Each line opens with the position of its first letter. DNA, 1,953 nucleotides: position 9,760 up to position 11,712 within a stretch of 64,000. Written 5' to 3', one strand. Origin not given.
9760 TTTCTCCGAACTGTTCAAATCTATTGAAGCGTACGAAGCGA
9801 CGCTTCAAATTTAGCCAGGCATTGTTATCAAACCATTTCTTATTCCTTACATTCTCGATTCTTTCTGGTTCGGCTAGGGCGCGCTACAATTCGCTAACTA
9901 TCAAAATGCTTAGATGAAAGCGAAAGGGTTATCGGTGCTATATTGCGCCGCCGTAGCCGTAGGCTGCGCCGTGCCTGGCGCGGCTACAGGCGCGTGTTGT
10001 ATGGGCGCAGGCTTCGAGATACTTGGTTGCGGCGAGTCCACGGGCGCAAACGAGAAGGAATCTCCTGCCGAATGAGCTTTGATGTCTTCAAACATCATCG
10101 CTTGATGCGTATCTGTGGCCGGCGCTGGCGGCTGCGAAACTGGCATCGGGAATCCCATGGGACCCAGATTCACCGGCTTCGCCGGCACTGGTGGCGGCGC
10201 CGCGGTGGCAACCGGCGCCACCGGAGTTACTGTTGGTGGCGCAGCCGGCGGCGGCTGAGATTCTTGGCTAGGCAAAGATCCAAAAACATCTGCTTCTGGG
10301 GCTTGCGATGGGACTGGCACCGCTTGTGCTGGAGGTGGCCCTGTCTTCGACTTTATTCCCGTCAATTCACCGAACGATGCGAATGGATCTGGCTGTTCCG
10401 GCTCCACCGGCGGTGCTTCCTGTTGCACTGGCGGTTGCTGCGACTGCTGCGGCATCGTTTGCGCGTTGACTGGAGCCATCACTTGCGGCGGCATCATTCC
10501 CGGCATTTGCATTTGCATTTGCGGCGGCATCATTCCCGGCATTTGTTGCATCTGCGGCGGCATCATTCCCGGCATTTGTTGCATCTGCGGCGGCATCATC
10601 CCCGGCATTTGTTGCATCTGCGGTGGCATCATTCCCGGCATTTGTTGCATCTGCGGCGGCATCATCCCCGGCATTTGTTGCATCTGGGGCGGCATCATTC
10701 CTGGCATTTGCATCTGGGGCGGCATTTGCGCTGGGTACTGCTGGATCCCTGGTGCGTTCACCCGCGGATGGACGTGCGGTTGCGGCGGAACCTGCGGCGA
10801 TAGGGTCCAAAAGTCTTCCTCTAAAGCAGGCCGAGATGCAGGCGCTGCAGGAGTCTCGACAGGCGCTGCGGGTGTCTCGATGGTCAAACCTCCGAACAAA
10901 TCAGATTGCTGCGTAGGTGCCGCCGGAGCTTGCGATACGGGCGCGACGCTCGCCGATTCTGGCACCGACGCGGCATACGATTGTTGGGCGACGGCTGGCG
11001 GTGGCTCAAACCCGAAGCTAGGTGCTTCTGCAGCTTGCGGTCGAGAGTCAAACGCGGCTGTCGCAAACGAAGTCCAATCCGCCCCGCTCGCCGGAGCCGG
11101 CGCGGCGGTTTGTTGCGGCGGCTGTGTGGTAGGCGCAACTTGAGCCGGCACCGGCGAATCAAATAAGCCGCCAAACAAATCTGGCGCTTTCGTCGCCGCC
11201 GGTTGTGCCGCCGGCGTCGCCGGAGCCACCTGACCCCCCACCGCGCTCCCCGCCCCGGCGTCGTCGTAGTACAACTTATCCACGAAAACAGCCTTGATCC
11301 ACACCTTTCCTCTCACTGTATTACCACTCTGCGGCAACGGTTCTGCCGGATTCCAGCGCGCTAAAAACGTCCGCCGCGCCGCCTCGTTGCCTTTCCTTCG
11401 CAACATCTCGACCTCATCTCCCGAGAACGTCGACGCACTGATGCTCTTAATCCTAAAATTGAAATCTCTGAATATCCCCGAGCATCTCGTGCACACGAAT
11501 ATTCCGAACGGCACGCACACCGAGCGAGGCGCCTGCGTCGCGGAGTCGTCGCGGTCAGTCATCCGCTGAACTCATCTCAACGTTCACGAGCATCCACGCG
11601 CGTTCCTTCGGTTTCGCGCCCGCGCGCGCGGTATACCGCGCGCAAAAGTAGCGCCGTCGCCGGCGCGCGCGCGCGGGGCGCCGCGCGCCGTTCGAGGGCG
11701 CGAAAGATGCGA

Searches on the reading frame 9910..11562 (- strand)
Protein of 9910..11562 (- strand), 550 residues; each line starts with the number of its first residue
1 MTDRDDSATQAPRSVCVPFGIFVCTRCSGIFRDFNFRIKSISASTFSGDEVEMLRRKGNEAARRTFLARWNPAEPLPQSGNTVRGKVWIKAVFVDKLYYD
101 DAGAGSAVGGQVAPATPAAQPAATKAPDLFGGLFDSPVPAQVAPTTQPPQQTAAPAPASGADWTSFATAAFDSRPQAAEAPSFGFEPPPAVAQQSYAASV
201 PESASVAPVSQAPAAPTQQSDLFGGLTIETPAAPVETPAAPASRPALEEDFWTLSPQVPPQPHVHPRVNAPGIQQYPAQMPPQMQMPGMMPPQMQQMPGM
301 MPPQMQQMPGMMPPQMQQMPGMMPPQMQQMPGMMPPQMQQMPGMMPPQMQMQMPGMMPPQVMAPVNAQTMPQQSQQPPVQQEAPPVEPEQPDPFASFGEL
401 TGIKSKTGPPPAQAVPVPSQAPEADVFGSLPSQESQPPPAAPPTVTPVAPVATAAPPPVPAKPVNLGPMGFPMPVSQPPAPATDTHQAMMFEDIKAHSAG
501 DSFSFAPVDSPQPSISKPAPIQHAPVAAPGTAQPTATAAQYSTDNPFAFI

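Call 43: list_cluster_members(proteins=[window:9910-11562:-, window:19842-21626:-, window:21967-24030:-, window:27450-29600:-, window:31429-33330:+, window:40507-45705:+, window:49565-51943:+, window:52072-54624:-, window:54888-56537:+, window:59391-60986:+])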
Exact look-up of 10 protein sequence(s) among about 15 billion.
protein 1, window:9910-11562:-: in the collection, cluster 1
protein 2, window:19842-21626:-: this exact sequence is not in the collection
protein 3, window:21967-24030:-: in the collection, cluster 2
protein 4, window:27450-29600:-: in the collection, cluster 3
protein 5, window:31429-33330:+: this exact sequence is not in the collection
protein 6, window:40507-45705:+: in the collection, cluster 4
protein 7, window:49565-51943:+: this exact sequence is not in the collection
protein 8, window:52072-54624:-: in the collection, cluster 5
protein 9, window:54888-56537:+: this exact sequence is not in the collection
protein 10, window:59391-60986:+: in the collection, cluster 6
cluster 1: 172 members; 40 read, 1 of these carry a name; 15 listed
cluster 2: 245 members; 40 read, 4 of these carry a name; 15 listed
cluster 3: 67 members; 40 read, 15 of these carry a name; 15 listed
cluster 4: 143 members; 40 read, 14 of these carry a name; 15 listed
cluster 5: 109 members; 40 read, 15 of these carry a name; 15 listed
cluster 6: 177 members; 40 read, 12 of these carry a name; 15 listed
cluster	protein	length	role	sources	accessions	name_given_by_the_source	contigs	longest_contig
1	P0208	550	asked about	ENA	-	-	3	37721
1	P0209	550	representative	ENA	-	-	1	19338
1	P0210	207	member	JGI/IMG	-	hypothetical protein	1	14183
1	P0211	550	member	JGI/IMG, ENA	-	-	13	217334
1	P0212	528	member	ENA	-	-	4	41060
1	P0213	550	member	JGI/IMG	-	-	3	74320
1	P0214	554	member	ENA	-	-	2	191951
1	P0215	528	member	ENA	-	-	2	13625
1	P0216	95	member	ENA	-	-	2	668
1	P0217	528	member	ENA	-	-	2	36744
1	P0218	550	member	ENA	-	-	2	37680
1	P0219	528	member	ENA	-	-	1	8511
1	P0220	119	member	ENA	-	-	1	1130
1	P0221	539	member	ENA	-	-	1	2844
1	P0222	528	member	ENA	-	-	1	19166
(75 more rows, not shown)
